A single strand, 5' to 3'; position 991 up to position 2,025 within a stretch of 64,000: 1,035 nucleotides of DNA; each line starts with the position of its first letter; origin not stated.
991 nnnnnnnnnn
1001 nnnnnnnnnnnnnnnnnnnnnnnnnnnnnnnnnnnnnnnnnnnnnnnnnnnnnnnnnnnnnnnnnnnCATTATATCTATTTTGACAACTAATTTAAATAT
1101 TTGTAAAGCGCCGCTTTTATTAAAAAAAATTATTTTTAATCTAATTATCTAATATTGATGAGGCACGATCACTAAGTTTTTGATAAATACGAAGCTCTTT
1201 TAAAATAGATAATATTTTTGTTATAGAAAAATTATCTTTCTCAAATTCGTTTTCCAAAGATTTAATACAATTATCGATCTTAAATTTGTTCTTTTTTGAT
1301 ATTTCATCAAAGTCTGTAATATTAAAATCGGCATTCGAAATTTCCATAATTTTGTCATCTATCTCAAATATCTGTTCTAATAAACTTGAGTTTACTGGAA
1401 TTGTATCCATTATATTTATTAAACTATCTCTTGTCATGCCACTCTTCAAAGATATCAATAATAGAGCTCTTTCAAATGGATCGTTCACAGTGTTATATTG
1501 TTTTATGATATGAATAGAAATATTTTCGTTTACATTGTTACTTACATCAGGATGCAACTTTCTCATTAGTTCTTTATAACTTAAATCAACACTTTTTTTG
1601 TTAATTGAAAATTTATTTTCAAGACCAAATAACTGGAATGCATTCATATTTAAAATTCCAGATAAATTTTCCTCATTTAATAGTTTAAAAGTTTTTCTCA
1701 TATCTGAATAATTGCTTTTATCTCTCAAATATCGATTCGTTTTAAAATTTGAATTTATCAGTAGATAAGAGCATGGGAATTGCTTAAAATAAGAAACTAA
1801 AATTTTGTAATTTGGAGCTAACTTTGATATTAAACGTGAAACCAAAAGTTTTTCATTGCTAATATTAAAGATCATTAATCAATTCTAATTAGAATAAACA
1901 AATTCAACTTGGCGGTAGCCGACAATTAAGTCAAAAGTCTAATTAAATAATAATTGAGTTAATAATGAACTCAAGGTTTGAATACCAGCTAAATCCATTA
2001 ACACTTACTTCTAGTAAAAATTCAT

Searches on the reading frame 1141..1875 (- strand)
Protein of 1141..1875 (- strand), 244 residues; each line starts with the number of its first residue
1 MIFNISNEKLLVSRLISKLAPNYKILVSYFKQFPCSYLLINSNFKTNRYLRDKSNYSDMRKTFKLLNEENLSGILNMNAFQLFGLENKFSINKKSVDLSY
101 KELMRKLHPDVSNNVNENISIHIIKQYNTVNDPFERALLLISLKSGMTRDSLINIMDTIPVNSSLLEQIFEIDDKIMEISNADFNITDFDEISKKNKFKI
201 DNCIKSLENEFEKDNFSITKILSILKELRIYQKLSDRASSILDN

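Call 40: search_protein_families(library=pfam, proteins=[window:1141-1875:-], max_evalue=0.01)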
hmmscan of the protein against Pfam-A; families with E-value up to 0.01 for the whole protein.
window:1141-1875:- (244 aa): 1 family
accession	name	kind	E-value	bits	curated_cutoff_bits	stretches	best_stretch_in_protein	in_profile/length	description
PF07743.18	HSCB_C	-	3.3e-09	37.4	22.1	1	162-237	2-72/74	HSCB C-terminal oligomerisation domain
